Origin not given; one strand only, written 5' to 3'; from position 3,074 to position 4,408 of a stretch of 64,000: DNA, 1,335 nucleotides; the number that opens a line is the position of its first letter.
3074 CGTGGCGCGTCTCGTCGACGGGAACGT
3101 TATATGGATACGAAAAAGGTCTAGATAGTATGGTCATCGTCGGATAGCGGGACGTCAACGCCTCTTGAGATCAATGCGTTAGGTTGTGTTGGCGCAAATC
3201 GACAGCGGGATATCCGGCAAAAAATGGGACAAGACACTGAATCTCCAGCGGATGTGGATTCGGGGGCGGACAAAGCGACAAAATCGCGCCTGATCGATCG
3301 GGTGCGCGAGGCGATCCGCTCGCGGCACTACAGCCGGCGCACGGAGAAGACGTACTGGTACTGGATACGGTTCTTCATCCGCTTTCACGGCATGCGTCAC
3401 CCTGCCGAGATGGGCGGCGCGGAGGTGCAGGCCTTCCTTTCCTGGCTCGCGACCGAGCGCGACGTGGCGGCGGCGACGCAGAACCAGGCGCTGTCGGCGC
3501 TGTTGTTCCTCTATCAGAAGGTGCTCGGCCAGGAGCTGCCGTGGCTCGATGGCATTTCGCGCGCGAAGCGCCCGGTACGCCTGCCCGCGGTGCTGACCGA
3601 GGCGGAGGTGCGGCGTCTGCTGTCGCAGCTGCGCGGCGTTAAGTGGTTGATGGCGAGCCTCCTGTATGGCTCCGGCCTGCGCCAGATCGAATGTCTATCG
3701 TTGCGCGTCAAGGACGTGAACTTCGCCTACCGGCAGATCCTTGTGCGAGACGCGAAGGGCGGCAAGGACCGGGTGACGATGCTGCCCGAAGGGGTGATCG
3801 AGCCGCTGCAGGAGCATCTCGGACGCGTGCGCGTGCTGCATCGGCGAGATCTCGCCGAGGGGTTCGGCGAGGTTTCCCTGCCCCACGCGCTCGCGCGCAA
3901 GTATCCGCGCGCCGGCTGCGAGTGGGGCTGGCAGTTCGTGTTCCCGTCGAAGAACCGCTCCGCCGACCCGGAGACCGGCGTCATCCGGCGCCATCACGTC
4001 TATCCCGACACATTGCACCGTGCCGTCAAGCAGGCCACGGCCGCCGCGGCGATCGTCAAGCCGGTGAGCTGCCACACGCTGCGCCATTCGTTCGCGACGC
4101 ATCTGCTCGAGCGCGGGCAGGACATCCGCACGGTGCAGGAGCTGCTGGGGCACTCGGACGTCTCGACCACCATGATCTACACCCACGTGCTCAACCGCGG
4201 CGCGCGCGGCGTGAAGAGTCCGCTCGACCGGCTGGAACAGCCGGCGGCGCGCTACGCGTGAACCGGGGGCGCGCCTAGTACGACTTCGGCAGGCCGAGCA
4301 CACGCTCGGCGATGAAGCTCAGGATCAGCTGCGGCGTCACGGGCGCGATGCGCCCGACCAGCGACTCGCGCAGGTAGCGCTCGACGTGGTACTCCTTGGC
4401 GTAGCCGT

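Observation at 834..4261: Complete chromosomal integron: intI, candidate attI and a five-cassette array with one homogeneous attC family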

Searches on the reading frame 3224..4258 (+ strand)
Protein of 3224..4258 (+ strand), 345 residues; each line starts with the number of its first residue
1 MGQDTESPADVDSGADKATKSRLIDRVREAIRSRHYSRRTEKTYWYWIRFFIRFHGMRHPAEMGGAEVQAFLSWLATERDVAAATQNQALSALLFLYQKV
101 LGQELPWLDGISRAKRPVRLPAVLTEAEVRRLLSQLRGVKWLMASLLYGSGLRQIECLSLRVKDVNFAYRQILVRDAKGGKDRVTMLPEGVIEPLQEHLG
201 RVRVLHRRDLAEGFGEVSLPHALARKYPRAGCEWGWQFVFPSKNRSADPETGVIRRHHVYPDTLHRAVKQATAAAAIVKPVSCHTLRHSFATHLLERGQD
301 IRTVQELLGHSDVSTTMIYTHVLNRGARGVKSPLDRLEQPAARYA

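Call 3: search_protein_families(library=ncbifam, proteins=[window:3224-4258:+], max_evalue=0.01)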
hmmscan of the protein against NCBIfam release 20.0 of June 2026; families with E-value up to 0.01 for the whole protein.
window:3224-4258:+ (345 aa): 13 families
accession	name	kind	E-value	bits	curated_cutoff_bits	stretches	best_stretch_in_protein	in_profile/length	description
TIGR02249.1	integrase_gron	subfamily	2.6e-143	477.1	265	1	23-337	1-315/315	integron integrase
NF011946.0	PRK15417.1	equivalog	2.1e-119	398.7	435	1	22-338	15-331/337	integron integrase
NF040815.2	recomb_XerA_Arch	equivalog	4.7e-52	177.1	220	2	29-201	5-174/263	site-specific tyrosine recombinase/integron integrase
TIGR02225.1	recomb_XerD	equivalog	8.4e-42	143.5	329.6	2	264-324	216-276/290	site-specific tyrosine recombinase XerD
NF001399.0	PRK00283.1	subfamily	1.8e-41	142.4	279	1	59-325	47-286/300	tyrosine recombinase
TIGR02224.1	recomb_XerC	equivalog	1.8e-40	139.2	335.15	2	259-322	214-277/295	tyrosine recombinase XerC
NF002331.0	PRK01287.1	subfamily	5.4e-31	107.9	371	2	260-324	249-314/365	site-specific tyrosine recombinase XerC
NF003462.0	PRK05084.1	equivalog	8e-18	64.3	267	2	276-328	298-350/360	tyrosine recombinase XerS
NF007371.0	PRK09871.1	subfamily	4.6e-08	32.8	222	1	264-321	116-173/198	tyrosine-type DNA invertase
NF007370.0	PRK09870.1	subfamily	3.9e-07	29.9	221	1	267-321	124-178/200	tyrosine-type DNA invertase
NF002685.0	PRK02436.1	equivalog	3.8e-06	26.9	178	1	24-206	2-178/245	site-specific tyrosine recombinase XerD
NF040693.1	recomb_GmtY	equivalog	7.3e-06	25.5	340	1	252-322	362-432/441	gamma-mobile-trio recombinase GmtY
NF041502.1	integrase_1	equivalog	0.00061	18.6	350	1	281-324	319-362/484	site-specific integrase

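Call 4: search_protein_families(library=pfam, proteins=[window:3224-4258:+], max_evalue=0.01)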
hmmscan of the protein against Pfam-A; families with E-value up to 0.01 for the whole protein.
window:3224-4258:+ (345 aa): 3 families
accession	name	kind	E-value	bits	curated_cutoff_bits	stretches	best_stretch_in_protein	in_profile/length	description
PF00589.27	Phage_integrase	-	3.3e-34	118.6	27.1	1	123-323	2-169/172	Phage integrase family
PF13495.12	Phage_int_SAM_4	-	1.3e-32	112.5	27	1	23-106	1-84/85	Phage integrase, N-terminal SAM-like domain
PF02899.23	Phage_int_SAM_1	-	0.007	17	22.3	0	32-98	10-77/83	Phage integrase, N-terminal SAM-like domain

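Call 8: find_related_loci(query=window:3224-4258:+, collection=genome_contigs, flank=10000)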
Query window:3224-4258:+ (345 aa) in genome_contigs; peptide patterns used: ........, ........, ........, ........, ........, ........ (x = any residue, [..] = any of these).
600 stretches matched a pattern (row limit reached: there are more); 590 encode a relative of the query (tblastn E <= 1e-3); the best 80 are kept; 80 distinct loci.
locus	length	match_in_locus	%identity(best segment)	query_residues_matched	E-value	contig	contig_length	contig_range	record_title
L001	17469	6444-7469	73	3-345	2e-166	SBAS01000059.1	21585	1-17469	MAG: Nitrosomonadales bacterium isolate Bin_11_1 Sp_contig10147, whole genome shotgun sequence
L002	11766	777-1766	75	10-338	2e-163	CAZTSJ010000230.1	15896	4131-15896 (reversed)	MAG TPA_asm: uncultured Bordetella sp. isolate binchicken_co165_140 genome assembly, contig: k141_73046, whole genome sh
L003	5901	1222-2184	69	15-335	1e-148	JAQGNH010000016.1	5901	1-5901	MAG: Betaproteobacteria bacterium isolate RYN_582 scaffold_2047277, whole genome shotgun sequence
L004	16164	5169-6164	65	18-343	4e-141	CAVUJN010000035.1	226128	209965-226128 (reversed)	MAG: uncultured beta proteobacterium isolate MFD04716.bin.1.408 genome assembly, contig: contig_8974, whole genome shotg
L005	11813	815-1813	63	5-335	3e-137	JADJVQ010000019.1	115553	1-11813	MAG: Burkholderiaceae bacterium isolate Hjor_18-Q3-R7-51_BATAC.292 tig00007288-10-1157170, whole genome shotgun sequence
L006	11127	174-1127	65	18-335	4e-136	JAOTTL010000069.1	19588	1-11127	MAG: Betaproteobacteria bacterium isolate 13_July_SF_Bin19 13_July_SF_Bin19_scaffold_914_c1, whole genome shotgun sequen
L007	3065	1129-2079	64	19-335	7e-142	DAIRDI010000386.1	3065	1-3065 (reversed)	MAG TPA_asm: Candidatus Competibacteraceae bacterium isolate CTOTU7347 NODE_58735_length_3065_cov_3.799668, whole genome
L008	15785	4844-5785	66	22-335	4e-135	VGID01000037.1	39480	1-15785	MAG: Betaproteobacteria bacterium isolate K_Offshore_80m_m1_178 K_Offshore_80m_m1_178_Ga0194132_10002013, whole genome s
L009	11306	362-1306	64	22-336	5e-134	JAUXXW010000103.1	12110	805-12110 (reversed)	MAG: Pseudomonadota bacterium isolate C17_metabat.bin.16_sub C17_k141_11865, whole genome shotgun sequence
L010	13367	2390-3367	64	11-336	4e-134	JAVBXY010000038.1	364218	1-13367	MAG: Rhodocyclaceae bacterium isolate GS19 4, whole genome shotgun sequence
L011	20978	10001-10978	64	11-336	7e-134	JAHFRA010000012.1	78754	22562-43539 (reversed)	MAG: Gallionella sp. isolate nzgw563 NODE_159_length_78755_cov_6.616095, whole genome shotgun sequence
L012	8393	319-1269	66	22-338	4e-133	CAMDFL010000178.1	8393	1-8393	MAG: Bordetella parapertussis isolate MoH-02may19-183 genome assembly, contig: MoH-02may19-C18222, whole genome shotgun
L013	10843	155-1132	62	10-335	1e-132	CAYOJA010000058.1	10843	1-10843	MAG TPA_asm: uncultured Thiobacillus sp. isolate SRP189682_co1_107 genome assembly, contig: NODE_14141_length_10843_cov_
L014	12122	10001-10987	62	11-339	3e-132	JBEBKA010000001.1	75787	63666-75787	MAG: Gallionella sp. isolate TF_12 NODE_128_length_75787_cov_4.953943, whole genome shotgun sequence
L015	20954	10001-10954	65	18-335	5e-132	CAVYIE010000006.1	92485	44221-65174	MAG: Candidatus Eisenbacteria bacterium isolate MFD05684.bin.1.2 genome assembly, contig: contig_36595, whole genome sho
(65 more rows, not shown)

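Call 9: find_encoding_contigs(protein=window:3224-4258:+, flank=10000, max_places=10)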
Protein window:3224-4258:+ (345 aa): 3 contigs read that carry it; 3 places shown.
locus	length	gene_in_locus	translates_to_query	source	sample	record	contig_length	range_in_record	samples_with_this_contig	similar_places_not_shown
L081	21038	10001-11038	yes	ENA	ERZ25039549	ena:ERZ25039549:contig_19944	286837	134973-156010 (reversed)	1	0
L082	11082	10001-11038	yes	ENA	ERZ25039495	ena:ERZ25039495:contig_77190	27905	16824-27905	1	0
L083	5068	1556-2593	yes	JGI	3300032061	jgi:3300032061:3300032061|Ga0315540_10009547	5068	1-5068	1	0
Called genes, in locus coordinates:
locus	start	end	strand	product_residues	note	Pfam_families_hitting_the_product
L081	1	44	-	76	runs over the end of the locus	PF09720:Unstab_antitox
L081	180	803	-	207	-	PF00665:rve, PF13610:DDE_Tnp_IS240 (weak), PF13683:rve_3, PF13333:rve_2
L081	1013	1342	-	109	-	PF01527:HTH_Tnp_1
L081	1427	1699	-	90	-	PF15731:MqsA_antitoxin (weak), PF01381:HTH_3, PF13560:HTH_31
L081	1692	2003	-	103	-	PF06296:RelE (weak)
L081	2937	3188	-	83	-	-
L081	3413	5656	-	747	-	PF02738:MoCoBD_1, PF20256:MoCoBD_2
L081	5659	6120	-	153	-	PF00111:Fer2, PF13085:Fer2_3 (weak), PF01799:Fer2_2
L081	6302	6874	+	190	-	PF00440:TetR_N, PF16295:TetR_C_10 (weak)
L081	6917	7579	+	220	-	PF13460:NAD_binding_10 (weak)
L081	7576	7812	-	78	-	-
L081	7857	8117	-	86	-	PF13560:HTH_31, PF12844:HTH_19 (faint), PF01381:HTH_3, PF13413:HTH_25 (weak), PF13443:HTH_26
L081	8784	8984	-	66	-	-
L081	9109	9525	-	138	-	-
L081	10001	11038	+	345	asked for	PF13495:Phage_int_SAM_4, PF00589:Phage_integrase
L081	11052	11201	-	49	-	PF00441:Acyl-CoA_dh_1 (weak)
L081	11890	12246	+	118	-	-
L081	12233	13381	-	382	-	PF02515:CoA_transf_3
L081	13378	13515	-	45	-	-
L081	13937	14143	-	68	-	PF00403:HMA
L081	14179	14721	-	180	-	PF01814:Hemerythrin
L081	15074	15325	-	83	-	-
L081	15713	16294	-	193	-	PF03060:NMO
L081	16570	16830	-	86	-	-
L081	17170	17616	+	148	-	PF00582:Usp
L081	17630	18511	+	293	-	PF00226:DnaJ, PF01556:DnaJ_C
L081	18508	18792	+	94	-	PF13591:MerR_2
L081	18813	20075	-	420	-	PF02308:MgtC, PF13194:DUF4010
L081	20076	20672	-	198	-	PF01814:Hemerythrin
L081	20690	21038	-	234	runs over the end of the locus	PF13386:DsbD_2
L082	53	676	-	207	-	PF00665:rve, PF13610:DDE_Tnp_IS240 (weak), PF13683:rve_3, PF13333:rve_2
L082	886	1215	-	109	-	PF01527:HTH_Tnp_1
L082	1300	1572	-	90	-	PF15731:MqsA_antitoxin (weak), PF01381:HTH_3, PF13560:HTH_31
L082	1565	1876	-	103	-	PF06296:RelE (weak)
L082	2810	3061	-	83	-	-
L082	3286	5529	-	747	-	PF02738:MoCoBD_1, PF20256:MoCoBD_2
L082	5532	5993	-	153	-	PF00111:Fer2, PF13085:Fer2_3 (weak), PF01799:Fer2_2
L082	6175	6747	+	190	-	PF00440:TetR_N, PF16295:TetR_C_10 (weak)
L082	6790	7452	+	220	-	PF13460:NAD_binding_10 (weak)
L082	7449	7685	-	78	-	-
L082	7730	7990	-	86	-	PF13560:HTH_31, PF12844:HTH_19 (faint), PF01381:HTH_3, PF13413:HTH_25 (weak), PF13443:HTH_26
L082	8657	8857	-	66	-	-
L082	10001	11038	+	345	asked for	PF13495:Phage_int_SAM_4, PF00589:Phage_integrase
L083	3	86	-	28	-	?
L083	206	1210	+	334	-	PF01548:DEDD_Tnp_IS110, PF02371:Transposase_20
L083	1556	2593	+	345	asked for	PF13495:Phage_int_SAM_4, PF00589:Phage_integrase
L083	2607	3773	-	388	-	PF02771:Acyl-CoA_dh_N, PF02770:Acyl-CoA_dh_M, PF00441:Acyl-CoA_dh_1, PF08028:Acyl-CoA_dh_2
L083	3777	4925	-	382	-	PF02515:CoA_transf_3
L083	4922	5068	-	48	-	?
